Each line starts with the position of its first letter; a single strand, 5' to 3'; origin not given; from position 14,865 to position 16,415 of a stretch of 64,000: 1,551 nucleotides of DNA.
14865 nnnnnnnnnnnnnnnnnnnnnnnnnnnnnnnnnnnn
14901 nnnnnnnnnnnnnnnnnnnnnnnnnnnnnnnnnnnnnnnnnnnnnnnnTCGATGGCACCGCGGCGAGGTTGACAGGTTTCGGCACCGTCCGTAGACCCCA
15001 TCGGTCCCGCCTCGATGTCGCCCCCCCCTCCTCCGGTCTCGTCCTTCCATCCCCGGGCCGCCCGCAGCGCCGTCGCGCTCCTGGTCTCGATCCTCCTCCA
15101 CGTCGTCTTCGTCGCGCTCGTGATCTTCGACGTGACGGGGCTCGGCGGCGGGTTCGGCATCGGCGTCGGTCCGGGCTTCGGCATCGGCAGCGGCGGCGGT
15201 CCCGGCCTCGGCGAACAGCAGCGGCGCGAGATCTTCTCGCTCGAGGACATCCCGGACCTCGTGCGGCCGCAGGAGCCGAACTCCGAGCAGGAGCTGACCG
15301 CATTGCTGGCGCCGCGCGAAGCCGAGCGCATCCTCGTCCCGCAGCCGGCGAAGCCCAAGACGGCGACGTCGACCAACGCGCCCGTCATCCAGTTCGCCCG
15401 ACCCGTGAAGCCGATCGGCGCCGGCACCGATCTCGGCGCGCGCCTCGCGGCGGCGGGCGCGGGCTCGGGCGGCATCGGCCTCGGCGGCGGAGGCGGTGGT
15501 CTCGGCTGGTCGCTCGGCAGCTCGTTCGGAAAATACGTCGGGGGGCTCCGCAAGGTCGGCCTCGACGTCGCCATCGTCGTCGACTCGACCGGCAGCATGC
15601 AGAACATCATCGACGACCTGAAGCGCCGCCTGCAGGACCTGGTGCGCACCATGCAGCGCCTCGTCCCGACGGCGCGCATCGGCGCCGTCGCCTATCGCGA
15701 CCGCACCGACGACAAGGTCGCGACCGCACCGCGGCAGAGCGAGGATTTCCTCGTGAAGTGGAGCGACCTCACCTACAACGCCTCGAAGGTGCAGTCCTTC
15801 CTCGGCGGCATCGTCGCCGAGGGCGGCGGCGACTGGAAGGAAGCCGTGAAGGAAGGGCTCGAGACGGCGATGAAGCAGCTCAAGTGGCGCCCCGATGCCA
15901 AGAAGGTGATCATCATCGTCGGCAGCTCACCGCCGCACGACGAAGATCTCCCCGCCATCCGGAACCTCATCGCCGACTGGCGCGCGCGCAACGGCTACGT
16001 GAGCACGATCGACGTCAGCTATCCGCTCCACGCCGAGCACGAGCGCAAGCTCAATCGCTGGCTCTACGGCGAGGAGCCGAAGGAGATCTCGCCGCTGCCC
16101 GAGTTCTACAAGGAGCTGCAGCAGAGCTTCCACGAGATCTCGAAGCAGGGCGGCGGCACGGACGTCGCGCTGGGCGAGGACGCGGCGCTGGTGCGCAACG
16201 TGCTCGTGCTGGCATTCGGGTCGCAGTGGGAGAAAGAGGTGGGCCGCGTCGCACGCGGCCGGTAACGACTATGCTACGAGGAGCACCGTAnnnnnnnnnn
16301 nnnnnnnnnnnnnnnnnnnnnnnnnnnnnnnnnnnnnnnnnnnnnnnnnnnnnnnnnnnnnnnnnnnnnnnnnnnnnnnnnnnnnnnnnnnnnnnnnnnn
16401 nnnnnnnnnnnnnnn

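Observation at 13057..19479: Candidate undescribed energy-transducing module: LytS/LytTR then VWA anchor, ExbB/TolQ, ExbD/TolR and a periplasmic TPR protein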

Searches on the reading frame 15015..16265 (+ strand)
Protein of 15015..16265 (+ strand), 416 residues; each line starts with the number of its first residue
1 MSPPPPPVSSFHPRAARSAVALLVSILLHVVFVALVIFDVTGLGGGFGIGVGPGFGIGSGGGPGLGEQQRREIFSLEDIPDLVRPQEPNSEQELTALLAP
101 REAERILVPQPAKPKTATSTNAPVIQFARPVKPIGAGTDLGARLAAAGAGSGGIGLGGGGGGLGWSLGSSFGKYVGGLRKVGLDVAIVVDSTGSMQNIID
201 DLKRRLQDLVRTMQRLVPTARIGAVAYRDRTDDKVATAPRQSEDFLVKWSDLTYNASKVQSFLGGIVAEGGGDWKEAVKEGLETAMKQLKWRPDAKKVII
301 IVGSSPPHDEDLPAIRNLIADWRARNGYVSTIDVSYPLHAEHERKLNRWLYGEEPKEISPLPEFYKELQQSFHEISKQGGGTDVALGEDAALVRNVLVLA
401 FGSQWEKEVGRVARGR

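Call 4: search_protein_families(library=pfam, proteins=[window:15015-16265:+], max_evalue=0.1)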
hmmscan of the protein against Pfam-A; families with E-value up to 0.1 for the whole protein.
window:15015-16265:+ (416 aa): 7 families
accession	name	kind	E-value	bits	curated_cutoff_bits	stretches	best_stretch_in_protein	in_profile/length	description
PF13519.12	VWA_2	-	1.2e-08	36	27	1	185-302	1-103/107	von Willebrand factor type A domain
PF00092.34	VWA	-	4.5e-08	34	23.8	1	184-334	1-139/174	von Willebrand factor type A domain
PF25106.1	VWA_4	-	7.3e-06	26.1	27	0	186-213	3-30/169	von Willebrand factor A domain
PF11265.14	Med25_VWA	-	0.0024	18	21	1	240-309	64-142/213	Mediator complex subunit 25 von Willebrand factor type A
PF20782.3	TssR_VWA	-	0.0049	16.4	25.7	1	185-325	50-186/304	TssR protein VWA domain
PF24909.1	vWA_SIBA-E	-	0.0068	16.3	27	1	183-232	36-85/284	Integrin beta-like protein A-E, vWA-like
PF00362.24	Integrin_beta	-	0.016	15.4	24.8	0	181-231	4-54/248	Integrin beta chain VWA domain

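Call 5: search_protein_families(library=ncbifam, proteins=[window:15015-16265:+], max_evalue=0.1)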
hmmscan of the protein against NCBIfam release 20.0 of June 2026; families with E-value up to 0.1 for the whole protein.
window:15015-16265:+ (416 aa): 0 families

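Call 8: find_homologous_proteins(query=window:15015-16265:+, max_evalue=0.001)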
Query window:15015-16265:+ (416 aa): 333 proteins with E <= 0.001 among 8000 candidates; the best 120 are listed.
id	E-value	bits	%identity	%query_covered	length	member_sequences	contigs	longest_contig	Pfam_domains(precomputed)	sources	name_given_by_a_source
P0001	1.7e-273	925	100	100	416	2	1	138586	PF00092.35,PF13519.13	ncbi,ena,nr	ncbi:MAG TPA: vWA domain-containing protein [Candidatus Eisenbacteria bacterium]|nr:vWA domain-conta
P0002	9.1e-238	807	87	100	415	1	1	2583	PF00092.35,PF25106.2,PF13519.13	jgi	-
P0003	9.1e-231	784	86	96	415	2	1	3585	PF00092.35,PF13519.13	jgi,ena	-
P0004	8.9e-230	781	84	98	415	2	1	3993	PF00092.35,PF13519.13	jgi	-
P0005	1.2e-228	777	83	100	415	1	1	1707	PF00092.35,PF13519.13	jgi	jgi:hypothetical protein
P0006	1.6e-228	777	86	84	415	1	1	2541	PF00092.35,PF25106.2,PF13519.13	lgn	-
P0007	2.0e-228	776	84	96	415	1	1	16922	PF00092.35,PF13519.13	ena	-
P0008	5.4e-228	775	84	99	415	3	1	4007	PF00092.35,PF13519.13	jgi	jgi:hypothetical protein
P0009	3.1e-227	773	84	99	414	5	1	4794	PF00092.35,PF13519.13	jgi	jgi:hypothetical protein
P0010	3.4e-227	772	82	100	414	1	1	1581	PF00092.35,PF13519.13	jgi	jgi:hypothetical protein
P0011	4.6e-227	772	82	100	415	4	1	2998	PF13519.13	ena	-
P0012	5.5e-227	772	82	99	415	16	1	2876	PF00092.35,PF13519.13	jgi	jgi:hypothetical protein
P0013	1.9e-226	770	81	100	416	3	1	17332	PF00092.35,PF25106.2,PF13519.13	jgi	jgi:hypothetical protein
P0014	3.2e-226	769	83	98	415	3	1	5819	PF00092.35,PF13519.13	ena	-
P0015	2.1e-225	767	82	99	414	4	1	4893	PF00092.35,PF13519.13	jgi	jgi:hypothetical protein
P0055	1.4e-179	616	69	84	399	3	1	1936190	PF00092.35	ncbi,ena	-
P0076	3.2e-177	608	64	98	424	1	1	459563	PF00092.35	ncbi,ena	-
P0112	2.0e-173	595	66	100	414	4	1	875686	-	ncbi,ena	-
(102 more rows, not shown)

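Call 10: find_encoding_contigs(protein=P0001, flank=10000, max_places=3)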
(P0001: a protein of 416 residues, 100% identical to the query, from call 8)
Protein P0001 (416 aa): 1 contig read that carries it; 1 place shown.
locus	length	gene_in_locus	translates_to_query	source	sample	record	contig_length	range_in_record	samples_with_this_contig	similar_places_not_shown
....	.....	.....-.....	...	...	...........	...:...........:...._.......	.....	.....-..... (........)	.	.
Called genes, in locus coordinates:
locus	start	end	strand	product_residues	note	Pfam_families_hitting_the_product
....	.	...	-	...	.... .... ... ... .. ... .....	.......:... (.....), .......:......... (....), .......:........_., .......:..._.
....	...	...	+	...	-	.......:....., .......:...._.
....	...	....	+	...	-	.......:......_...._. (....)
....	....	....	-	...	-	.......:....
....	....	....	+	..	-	-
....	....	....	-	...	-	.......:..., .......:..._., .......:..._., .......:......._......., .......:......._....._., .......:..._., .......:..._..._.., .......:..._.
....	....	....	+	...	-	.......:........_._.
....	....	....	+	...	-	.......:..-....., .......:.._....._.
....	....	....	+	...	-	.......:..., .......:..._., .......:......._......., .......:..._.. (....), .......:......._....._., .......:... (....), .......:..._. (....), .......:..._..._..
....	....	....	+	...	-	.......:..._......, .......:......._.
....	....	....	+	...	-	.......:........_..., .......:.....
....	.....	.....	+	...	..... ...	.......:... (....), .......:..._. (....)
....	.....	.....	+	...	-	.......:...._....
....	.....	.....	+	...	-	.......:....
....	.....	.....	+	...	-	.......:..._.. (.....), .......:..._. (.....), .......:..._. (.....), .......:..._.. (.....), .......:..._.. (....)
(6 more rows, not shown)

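Call 11: find_encoding_contigs(protein=P0055, flank=8000, max_places=2)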
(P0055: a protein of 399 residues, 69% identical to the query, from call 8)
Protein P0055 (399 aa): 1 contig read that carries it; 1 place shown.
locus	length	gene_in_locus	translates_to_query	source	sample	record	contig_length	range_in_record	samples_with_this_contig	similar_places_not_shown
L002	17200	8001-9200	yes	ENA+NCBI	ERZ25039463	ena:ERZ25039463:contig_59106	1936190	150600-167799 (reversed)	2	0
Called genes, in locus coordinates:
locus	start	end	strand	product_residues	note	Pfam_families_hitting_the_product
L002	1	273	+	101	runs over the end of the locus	PF01769:MgtE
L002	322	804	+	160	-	-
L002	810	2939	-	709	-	PF01055:Glyco_hydro_31_2nd, PF21365:Glyco_hydro_31_3rd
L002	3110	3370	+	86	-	-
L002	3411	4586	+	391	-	PF22691:Thiolase_C_1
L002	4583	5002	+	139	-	PF12172:zf-ChsH2, PF01796:OB_ChsH2_C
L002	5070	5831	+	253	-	PF01553:Acyltransferase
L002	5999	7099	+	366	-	PF06580:His_kinase, PF02518:HATPase_c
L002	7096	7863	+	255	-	PF00072:Response_reg, PF04397:LytTR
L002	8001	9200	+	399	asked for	PF00092:VWA (faint)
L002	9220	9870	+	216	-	PF01618:MotA_ExbB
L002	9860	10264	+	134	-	PF02472:ExbD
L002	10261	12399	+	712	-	PF13432:TPR_16 (faint), PF13174:TPR_6 (faint), PF07719:TPR_2 (faint), PF13424:TPR_12 (faint), PF13428:TPR_14 (faint), PF14559:TPR_19 (faint)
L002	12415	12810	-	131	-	PF01850:PIN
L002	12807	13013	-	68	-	-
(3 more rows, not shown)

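Call 12: find_encoding_contigs(protein=P0112, flank=8000, max_places=2)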
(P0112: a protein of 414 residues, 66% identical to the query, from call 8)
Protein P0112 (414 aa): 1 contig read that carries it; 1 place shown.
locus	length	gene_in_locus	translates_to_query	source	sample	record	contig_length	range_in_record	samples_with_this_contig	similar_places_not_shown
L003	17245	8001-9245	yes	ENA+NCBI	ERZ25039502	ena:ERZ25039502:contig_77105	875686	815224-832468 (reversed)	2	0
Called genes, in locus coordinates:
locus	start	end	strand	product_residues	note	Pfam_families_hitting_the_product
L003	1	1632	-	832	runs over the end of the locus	PF13675:PilJ, PF00989:PAS, PF13188:PAS_8 (weak), PF08447:PAS_3 (weak), PF08448:PAS_4, PF13426:PAS_9, PF00512:HisKA, PF02518:HATPase_c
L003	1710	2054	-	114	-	PF02036:SCP2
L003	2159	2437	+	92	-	-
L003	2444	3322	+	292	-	PF13483:Lactamase_B_3, PF12706:Lactamase_B_2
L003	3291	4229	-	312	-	PF00056:Ldh_1_N, PF02866:Ldh_1_C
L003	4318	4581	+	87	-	-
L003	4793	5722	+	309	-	PF22691:Thiolase_C_1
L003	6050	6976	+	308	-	PF06580:His_kinase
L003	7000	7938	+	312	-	PF00072:Response_reg, PF04397:LytTR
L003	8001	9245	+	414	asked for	-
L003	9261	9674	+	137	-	-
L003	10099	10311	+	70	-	-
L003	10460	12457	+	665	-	PF13174:TPR_6 (faint), PF25064:ARM_TT21_5th (faint), PF13181:TPR_8 (faint), PF13371:TPR_9 (faint), PF13424:TPR_12 (faint), PF13428:TPR_14 (faint), PF13432:TPR_16, PF14559:TPR_19 (weak)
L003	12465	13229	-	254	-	-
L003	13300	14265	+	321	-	PF02272:DHHA1 (weak)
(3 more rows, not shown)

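Call 13: find_encoding_contigs(protein=P0076, flank=8000, max_places=2)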
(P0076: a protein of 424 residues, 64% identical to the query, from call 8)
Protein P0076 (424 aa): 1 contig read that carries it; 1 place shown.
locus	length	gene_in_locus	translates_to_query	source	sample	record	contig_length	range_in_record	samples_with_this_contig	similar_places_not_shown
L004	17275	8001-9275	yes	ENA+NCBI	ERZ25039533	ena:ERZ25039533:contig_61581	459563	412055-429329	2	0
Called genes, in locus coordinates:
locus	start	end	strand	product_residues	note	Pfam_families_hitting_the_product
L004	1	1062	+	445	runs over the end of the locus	PF03448:MgtE_N, PF00571:CBS, PF01769:MgtE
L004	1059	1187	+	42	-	-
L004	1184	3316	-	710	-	PF01055:Glyco_hydro_31_2nd, PF21365:Glyco_hydro_31_3rd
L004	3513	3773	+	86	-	-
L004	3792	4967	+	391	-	PF22691:Thiolase_C_1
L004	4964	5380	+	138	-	PF12172:zf-ChsH2, PF01796:OB_ChsH2_C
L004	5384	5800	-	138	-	PF03724:META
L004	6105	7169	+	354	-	PF06580:His_kinase, PF02518:HATPase_c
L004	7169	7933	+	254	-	PF00072:Response_reg, PF04397:LytTR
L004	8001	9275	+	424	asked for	PF00092:VWA (weak)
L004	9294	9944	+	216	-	PF01618:MotA_ExbB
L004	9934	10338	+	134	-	PF02472:ExbD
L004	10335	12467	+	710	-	PF13174:TPR_6 (faint), PF07719:TPR_2 (faint), PF13424:TPR_12 (faint), PF13428:TPR_14 (weak), PF13432:TPR_16 (weak), PF14559:TPR_19 (weak)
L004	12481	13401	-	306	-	PF01555:N6_N4_Mtase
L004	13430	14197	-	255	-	-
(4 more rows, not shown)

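Call 14: search_protein_representatives(protein=window:15015-16265:+)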
Query: 416 residues. Proteins with E-value up to 0.001 (for the whole library): 6003; up to 1e-10: 1029; up to 1e-30: 95. The best 150 are listed.
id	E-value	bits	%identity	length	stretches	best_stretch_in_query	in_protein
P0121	1.2e-169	581.1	65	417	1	6-414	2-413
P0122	1.2e-132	459.2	69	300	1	125-416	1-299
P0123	6.0e-100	351.5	47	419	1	9-415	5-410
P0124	1.1e-81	291.4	52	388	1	107-411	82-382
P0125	2.0e-81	290.5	71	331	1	95-303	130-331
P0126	1.2e-78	281.4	44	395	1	17-413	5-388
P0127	1.1e-77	278.3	65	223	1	13-233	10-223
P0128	3.3e-75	270.0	67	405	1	211-393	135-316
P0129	3.7e-73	263.3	78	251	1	156-311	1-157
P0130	9.6e-71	255.3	29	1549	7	183-376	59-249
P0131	1.8e-69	251.2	49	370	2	161-414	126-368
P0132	5.5e-69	249.5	42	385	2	151-413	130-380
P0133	4.0e-66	240.1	46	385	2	168-409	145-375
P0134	5.6e-61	223.2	67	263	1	263-415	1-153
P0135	5.9e-58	213.2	42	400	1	114-414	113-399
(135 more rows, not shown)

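Call 20: find_related_loci(query=A2, collection=genome_contigs, flank=6000)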
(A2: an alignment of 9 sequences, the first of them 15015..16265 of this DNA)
Query A2 (416 aa) in genome_contigs; peptide patterns used: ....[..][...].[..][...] (x = any residue, [..] = any of these).
600 stretches matched a pattern (row limit reached: there are more); 571 encode a relative of the query (tblastn E <= 1e-3); the best 80 are kept; 80 distinct loci.
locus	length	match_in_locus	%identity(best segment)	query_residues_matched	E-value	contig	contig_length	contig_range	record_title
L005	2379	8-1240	67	9-416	1e-167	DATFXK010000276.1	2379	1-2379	MAG TPA_asm: Acidimicrobiia bacterium isolate SMAG_U9515 k141_3264926, whole genome shotgun sequence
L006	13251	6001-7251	66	1-416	5e-152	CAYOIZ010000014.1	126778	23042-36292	MAG TPA_asm: uncultured Candidatus Binatia bacterium isolate binchicken_co199_112 genome assembly, contig: NODE_190_leng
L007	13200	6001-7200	63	13-415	4e-136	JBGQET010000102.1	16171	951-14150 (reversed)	MAG: Candidatus Binatia bacterium isolate OBJ2_061818_090_70 k141_1550931_length_16171_cov_15.1488, whole genome shotgun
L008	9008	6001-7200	63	13-415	8e-137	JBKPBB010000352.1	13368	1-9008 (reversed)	MAG: Thermodesulfobacteriota bacterium isolate GB_EKS_MAG_00090 GB_EKS_000001461459, whole genome shotgun sequence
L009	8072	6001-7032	66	67-415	6e-136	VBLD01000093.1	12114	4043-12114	MAG: Deltaproteobacteria bacterium isolate DP_26 14_1009_16_30cm_scaffold_17388, whole genome shotgun sequence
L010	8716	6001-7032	65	68-415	2e-135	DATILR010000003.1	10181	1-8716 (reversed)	MAG TPA_asm: Candidatus Binatus sp. isolate SMAG_U15749 k141_4089432, whole genome shotgun sequence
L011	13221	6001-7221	63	1-414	2e-133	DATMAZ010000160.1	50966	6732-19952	MAG TPA_asm: Candidatus Limnocylindria bacterium isolate SMAG_U13339 k141_584273, whole genome shotgun sequence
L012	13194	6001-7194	65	13-415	7e-139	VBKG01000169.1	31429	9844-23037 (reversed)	MAG: Deltaproteobacteria bacterium isolate DP_3 14_1009_13_30cm_scaffold_2260, whole genome shotgun sequence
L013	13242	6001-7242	68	13-416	6e-109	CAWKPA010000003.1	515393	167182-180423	MAG: uncultured delta proteobacterium isolate MFD09779.bin.1.362 genome assembly, contig: contig_4085, whole genome shot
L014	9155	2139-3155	43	24-411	6e-87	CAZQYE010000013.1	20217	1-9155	MAG TPA_asm: uncultured Myxococcales bacterium isolate SRP162660_co1_320 genome assembly, contig: NODE_1129_length_20217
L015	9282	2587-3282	51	171-413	3e-79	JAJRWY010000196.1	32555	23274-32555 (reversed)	MAG: Candidatus Binatota bacterium isolate Dive96_bin2.95 k141_2550671, whole genome shotgun sequence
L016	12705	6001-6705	51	166-411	1e-77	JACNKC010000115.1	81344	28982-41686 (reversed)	MAG: Proteobacteria bacterium isolate NIOZ-UU50 NIOZ-UU_NODE_236_length_81344_cov_11.3099, whole genome shotgun sequence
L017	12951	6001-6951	41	53-409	6e-76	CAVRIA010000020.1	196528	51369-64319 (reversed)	MAG: uncultured bacterium isolate MFD05684.bin.1.163 genome assembly, contig: contig_81804, whole genome shotgun sequenc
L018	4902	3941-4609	50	178-411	6e-75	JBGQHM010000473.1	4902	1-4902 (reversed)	MAG: Candidatus Binatia bacterium isolate OBJ2_061818_070_72 k141_1693693_length_4902_cov_12.9445, whole genome shotgun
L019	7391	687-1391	48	166-411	1e-74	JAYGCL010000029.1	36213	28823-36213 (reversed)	MAG: Deltaproteobacteria bacterium isolate OC6_4000m_MAG_306 OC6_4000m_contig_4413232, whole genome shotgun sequence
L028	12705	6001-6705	48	164-409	4e-71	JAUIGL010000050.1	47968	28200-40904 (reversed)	MAG: bacterium isolate Co_bin.149 NODE_5097_length_47968_cov_2.262829, whole genome shotgun sequence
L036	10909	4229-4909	42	174-411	2e-60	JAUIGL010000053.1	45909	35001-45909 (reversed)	MAG: bacterium isolate Co_bin.149 NODE_5374_length_45909_cov_2.372024, whole genome shotgun sequence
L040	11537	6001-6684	42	178-414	3e-58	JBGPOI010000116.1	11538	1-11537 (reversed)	MAG: Candidatus Binatia bacterium isolate OBJ_0618_7090110_195 k141_5782838_length_11538_cov_162.0000, whole genome shot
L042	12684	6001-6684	39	178-414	2e-57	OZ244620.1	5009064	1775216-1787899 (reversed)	MAG: uncultured Candidatus Binatia bacterium isolate a6e05b1d-2203-4d92-b789-b8e4a46226c9 genome assembly, chromosome: 1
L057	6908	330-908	32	178-409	6e-30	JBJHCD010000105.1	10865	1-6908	MAG: Pirellulaceae bacterium isolate SF2967_J5348.metabat2_refined.036_sub NODE_5687_length_10865_cov_0.983610, whole ge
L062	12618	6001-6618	28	178-414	5e-20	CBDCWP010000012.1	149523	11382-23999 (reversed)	MAG: Planctomycetota bacterium isolate f54e8648-cd6d-4ae6-93f0-4e864496be0d genome assembly, contig: contig_12, whole ge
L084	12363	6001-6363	34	180-308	2e-18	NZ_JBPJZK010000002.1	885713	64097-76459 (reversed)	Variovorax sp. ZT5P49 NODE_2_length_885713_cov_33.111324, whole genome shotgun sequence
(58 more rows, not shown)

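Call 33: search_protein_families(library=pfam, proteins=[L014:2055-3173:+, L014:3184-3951:+, L014:3948-4373:+, L014:4375-4833:+, L014:4712-6820:+, L062:5398-6651:+, L062:2561-4543:-, L062:3692-4666:+, L062:4663-5352:+, L062:6513-7643:-], max_evalue=0.01)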
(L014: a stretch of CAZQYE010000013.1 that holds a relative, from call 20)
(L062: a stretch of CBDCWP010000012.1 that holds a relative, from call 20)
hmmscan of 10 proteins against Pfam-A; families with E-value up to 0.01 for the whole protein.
L014:2055-3173:+ (372 aa): 4 families
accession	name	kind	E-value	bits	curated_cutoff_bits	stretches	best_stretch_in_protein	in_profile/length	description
PF00092.34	VWA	-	2.3e-09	38.1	23.8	1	151-297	1-146/174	von Willebrand factor type A domain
PF25106.1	VWA_4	-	2.4e-09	37.4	27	1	153-279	3-123/169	von Willebrand factor A domain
PF13519.12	VWA_2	-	1.3e-08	35.8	27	1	152-258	1-103/107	von Willebrand factor type A domain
PF13768.12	VWA_3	-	0.0013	19.2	27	1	151-267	2-112/155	von Willebrand factor type A domain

L014:3184-3951:+ (255 aa): 1 family
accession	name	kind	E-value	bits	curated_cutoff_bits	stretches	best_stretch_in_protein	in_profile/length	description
PF01618.21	MotA_ExbB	-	1.2e-27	96.6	22.9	1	119-235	6-124/127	MotA/TolQ/ExbB proton channel family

L014:3948-4373:+ (141 aa): 1 family
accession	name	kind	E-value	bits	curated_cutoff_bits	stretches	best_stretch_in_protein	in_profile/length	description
PF02472.21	ExbD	-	2e-17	63.9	25.4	1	12-133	6-125/128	Biopolymer transport protein ExbD/TolR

L014:4375-4833:+ (152 aa): 1 family
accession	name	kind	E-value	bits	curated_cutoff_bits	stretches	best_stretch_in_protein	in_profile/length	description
PF02472.21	ExbD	-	8.8e-13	48.9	25.4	1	14-138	6-123/128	Biopolymer transport protein ExbD/TolR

L014:4712-6820:+ (702 aa): 8 families
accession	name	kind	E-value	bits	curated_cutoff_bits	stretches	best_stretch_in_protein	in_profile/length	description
PF13174.12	TPR_6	-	1.1e-11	44.9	26.3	0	386-413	1-28/33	Tetratricopeptide repeat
PF13432.12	TPR_16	-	6.5e-10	39.7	32.7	1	359-417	4-63/65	Tetratricopeptide repeat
PF14559.12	TPR_19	-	1.1e-09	38.9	25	1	235-300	4-67/68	Tetratricopeptide repeat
PF12895.13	ANAPC3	-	1.2e-05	25.9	27.2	0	465-516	18-68/82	Anaphase-promoting complex, cyclosome, subunit 3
PF07719.23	TPR_2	-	9.3e-05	22.7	27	1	471-496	2-27/34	Tetratricopeptide repeat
PF00515.34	TPR_1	-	0.0033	17.6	27.8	0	229-254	8-33/34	Tetratricopeptide repeat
PF13181.12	TPR_8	-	0.0097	16.5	25.7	0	223-249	2-28/34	Tetratricopeptide repeat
PF24575.1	TPR_Slam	-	0.01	16.7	35.2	0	227-278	52-100/104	Surface lipoprotein assembly modifier, N-terminal TPR repeats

L062:5398-6651:+ (417 aa): 3 families
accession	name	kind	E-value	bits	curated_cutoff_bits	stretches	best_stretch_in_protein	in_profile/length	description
PF25106.1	VWA_4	-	1.2e-10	41.6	27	1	209-320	2-108/169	von Willebrand factor A domain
PF13519.12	VWA_2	-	7.8e-08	33.3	27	1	211-316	3-106/107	von Willebrand factor type A domain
PF00092.34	VWA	-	3e-05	24.7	23.8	1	209-369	2-158/174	von Willebrand factor type A domain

L062:2561-4543:- (660 aa): 3 families
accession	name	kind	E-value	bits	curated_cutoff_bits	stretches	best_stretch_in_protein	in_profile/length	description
PF01841.26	Transglut_core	-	2e-21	76.7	23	1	359-458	2-108/108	Transglutaminase-like superfamily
PF13471.12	Transglut_core3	-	0.00074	19.9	26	1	404-455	53-103/117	Transglutaminase-like superfamily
PF24656.1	CEPT76_peptidase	-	0.0097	16.5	27.8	0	398-438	6-41/121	CEP76 peptidase-like domain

L062:3692-4666:+ (324 aa): 0 families

L062:4663-5352:+ (229 aa): 0 families

L062:6513-7643:- (376 aa): 0 families
